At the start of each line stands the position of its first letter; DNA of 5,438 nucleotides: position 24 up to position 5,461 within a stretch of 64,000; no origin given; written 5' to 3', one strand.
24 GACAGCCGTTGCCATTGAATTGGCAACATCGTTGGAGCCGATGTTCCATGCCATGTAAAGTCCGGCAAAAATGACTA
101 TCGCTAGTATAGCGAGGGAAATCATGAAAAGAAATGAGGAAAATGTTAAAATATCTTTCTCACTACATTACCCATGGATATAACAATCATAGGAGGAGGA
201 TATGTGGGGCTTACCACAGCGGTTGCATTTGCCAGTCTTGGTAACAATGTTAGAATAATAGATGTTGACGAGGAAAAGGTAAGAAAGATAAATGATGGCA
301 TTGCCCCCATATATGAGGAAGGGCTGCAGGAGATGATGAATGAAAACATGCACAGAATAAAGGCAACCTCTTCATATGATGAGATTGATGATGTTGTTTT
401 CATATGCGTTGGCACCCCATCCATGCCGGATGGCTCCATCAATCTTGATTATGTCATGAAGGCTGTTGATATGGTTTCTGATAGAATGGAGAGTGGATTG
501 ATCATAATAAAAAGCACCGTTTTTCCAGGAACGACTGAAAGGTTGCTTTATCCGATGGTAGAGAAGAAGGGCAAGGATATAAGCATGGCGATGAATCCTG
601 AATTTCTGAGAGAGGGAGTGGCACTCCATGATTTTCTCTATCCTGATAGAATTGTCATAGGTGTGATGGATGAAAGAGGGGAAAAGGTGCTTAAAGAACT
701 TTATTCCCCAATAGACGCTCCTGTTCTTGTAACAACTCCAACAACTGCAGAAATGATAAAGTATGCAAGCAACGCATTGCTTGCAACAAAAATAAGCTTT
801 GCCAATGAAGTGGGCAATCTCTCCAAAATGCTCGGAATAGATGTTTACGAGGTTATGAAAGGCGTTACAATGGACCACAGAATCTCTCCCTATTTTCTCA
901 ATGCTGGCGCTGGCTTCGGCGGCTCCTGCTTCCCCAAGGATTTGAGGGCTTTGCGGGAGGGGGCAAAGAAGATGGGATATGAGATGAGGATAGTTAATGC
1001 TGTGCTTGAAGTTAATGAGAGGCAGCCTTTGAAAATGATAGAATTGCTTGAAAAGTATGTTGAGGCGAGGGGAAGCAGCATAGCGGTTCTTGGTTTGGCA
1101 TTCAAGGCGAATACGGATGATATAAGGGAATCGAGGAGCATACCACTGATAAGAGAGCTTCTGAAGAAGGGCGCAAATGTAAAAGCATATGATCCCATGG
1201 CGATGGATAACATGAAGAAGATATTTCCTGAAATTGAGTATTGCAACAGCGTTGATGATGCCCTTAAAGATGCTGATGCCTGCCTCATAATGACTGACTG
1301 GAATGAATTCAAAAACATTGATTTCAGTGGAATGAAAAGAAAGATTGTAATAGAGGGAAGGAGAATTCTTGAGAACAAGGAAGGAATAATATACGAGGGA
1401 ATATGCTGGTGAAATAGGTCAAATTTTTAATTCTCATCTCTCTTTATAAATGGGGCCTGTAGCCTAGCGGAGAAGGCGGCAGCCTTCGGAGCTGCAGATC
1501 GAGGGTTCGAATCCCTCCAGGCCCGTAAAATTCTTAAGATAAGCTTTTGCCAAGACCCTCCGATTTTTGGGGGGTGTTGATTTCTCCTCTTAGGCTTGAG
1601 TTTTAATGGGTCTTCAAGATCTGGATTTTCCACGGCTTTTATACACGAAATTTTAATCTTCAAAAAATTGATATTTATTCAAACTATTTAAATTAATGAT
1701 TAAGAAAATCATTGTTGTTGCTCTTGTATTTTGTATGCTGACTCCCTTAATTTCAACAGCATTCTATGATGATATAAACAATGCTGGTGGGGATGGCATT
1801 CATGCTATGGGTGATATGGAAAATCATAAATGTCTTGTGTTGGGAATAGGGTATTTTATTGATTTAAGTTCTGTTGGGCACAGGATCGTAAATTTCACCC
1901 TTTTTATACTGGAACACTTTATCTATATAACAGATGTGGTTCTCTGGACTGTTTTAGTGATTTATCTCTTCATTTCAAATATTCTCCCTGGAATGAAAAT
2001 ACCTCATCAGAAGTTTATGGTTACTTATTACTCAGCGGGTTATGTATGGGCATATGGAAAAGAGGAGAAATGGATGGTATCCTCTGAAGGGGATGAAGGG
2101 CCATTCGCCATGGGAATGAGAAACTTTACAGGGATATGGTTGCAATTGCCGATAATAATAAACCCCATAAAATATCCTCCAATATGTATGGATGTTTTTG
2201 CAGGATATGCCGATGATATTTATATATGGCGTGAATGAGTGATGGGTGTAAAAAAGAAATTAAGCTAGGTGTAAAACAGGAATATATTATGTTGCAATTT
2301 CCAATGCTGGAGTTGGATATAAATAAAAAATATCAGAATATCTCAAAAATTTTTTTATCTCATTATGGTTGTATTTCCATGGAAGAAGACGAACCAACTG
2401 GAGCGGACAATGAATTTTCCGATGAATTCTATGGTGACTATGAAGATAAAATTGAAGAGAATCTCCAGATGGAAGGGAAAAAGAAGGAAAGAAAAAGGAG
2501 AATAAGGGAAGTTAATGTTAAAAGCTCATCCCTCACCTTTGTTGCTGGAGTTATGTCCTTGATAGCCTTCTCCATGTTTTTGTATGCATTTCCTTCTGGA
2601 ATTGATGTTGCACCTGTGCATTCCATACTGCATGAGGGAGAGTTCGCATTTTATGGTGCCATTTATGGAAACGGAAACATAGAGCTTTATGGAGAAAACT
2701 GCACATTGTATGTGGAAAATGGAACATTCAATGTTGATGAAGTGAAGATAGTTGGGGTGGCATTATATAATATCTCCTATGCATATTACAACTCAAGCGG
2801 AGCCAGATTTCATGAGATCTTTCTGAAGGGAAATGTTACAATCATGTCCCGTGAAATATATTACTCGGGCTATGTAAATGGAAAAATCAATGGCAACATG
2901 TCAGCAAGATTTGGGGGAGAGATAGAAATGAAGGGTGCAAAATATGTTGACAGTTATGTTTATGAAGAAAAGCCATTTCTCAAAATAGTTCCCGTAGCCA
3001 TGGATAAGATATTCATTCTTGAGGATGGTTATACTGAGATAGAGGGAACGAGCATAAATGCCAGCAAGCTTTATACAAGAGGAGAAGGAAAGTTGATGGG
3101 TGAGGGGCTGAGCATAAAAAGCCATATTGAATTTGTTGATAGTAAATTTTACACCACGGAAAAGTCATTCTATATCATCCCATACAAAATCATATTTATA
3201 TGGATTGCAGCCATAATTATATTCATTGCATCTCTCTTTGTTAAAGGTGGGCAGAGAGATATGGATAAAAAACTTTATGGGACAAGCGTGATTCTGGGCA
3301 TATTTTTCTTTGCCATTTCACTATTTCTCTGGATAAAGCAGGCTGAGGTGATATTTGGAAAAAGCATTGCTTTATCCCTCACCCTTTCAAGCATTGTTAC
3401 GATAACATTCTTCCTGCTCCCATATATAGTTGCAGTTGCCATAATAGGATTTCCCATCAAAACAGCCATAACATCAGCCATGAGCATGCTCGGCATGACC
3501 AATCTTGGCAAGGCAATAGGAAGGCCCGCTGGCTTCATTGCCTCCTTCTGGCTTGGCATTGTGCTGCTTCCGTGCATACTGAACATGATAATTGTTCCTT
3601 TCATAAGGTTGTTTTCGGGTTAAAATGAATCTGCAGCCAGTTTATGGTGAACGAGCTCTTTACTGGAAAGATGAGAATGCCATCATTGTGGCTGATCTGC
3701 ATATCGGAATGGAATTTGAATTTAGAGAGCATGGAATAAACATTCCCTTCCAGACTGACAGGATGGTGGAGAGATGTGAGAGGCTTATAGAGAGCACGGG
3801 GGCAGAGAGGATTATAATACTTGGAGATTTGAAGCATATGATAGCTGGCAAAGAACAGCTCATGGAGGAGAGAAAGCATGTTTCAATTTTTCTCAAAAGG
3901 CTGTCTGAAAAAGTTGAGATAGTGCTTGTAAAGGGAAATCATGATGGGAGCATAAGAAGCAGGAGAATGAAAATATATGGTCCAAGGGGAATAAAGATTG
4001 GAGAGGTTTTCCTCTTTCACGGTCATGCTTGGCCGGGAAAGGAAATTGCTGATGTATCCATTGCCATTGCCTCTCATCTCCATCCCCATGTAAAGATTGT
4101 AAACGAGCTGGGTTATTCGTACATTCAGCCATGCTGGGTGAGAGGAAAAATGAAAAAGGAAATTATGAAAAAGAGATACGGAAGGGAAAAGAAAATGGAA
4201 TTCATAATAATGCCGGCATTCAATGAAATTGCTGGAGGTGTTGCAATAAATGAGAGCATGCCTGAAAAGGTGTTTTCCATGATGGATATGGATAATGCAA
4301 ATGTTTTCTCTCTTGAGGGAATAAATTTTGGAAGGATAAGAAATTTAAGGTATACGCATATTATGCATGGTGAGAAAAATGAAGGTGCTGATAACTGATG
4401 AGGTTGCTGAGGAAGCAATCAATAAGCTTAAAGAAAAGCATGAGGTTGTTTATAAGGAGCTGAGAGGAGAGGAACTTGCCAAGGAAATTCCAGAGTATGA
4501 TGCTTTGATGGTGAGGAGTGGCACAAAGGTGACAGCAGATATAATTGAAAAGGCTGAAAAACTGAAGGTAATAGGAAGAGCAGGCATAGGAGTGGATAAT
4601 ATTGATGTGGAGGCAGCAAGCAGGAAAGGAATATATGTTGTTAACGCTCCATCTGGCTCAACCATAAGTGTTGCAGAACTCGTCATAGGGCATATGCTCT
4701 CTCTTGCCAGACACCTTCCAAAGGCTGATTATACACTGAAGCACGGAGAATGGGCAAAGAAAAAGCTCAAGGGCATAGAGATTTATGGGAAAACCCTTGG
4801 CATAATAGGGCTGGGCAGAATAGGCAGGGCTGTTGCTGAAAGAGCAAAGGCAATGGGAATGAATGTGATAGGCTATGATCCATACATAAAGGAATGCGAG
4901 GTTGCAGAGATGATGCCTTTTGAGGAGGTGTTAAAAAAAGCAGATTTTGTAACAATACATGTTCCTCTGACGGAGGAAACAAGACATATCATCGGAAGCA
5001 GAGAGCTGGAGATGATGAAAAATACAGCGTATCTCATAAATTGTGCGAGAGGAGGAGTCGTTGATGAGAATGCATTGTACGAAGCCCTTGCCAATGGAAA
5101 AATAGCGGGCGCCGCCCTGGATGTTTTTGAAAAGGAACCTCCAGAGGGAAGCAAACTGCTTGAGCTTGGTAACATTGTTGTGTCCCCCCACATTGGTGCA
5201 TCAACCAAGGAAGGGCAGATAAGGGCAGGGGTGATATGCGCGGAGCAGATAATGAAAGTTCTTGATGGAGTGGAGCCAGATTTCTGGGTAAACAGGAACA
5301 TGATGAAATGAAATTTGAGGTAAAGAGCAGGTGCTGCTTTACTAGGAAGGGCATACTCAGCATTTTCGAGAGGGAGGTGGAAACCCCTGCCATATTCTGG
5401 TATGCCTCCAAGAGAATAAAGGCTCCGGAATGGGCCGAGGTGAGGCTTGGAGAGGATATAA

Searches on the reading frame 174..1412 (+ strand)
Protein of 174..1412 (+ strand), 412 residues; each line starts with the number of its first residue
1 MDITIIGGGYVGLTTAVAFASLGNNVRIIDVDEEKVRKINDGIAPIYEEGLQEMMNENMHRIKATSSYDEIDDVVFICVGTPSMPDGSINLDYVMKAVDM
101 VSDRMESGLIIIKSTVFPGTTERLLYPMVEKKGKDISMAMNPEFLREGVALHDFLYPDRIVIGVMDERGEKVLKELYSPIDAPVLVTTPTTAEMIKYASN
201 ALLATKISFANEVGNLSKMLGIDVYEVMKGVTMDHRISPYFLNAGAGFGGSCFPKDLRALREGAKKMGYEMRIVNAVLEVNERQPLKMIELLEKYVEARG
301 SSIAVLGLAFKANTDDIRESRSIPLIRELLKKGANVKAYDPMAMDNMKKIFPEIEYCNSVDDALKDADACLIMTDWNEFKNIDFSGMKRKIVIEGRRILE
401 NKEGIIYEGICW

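Call 63: search_protein_families(library=pfam, proteins=[window:174-1412:+], max_evalue=0.00001)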
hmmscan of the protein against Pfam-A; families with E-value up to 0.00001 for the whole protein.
window:174-1412:+ (412 aa): 7 families
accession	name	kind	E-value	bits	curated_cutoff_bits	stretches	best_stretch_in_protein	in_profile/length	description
PF03721.20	UDPG_MGDP_dh_N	-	1.3e-53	181.8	27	1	1-176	1-187/187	UDP-glucose/GDP-mannose dehydrogenase family, NAD binding domain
PF00984.24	UDPG_MGDP_dh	-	1.3e-35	121.9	25.4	1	191-282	2-93/94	UDP-glucose/GDP-mannose dehydrogenase family, central domain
PF03720.21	UDPG_MGDP_dh_C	-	1.6e-32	112.3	30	1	304-400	1-102/103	UDP-glucose/GDP-mannose dehydrogenase family, UDP binding domain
PF02737.24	3HCDH_N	-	4.4e-07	30.4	22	1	3-76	2-81/180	3-hydroxyacyl-CoA dehydrogenase, NAD binding domain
PF07992.20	Pyr_redox_2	-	7.3e-07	29.3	26.1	1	3-63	145-210/291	Pyridine nucleotide-disulphide oxidoreductase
PF03807.23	F420_oxidored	-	9.4e-07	29.8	21.6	0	3-85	2-73/94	NADP oxidoreductase coenzyme F420-dependent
PF00070.33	Pyr_redox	-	3.6e-06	27.8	22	1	3-54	2-53/82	Pyridine nucleotide-disulphide oxidoreductase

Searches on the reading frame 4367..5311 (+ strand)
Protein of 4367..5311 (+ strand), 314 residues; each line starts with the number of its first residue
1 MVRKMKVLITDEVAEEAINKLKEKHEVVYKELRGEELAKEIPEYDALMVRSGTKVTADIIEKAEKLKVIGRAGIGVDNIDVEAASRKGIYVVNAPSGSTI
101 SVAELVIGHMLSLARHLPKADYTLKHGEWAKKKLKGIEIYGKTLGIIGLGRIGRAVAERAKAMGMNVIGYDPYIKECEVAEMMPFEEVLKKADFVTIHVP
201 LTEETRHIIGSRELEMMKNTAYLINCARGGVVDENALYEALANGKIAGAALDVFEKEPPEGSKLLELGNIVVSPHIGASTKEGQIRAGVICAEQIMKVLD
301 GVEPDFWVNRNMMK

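Call 63: search_protein_families(library=pfam, proteins=[window:4367-5311:+], max_evalue=0.00001)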
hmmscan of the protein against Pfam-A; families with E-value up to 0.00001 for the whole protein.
window:4367-5311:+ (314 aa): 2 families
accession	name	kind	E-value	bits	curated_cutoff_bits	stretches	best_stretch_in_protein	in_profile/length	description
PF02826.25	2-Hacid_dh_C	-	1.6e-67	226.7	25.1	1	107-277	1-178/178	D-isomer specific 2-hydroxyacid dehydrogenase, NAD binding domain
PF00389.36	2-Hacid_dh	-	1.4e-38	132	24.6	1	7-309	1-134/134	D-isomer specific 2-hydroxyacid dehydrogenase, catalytic domain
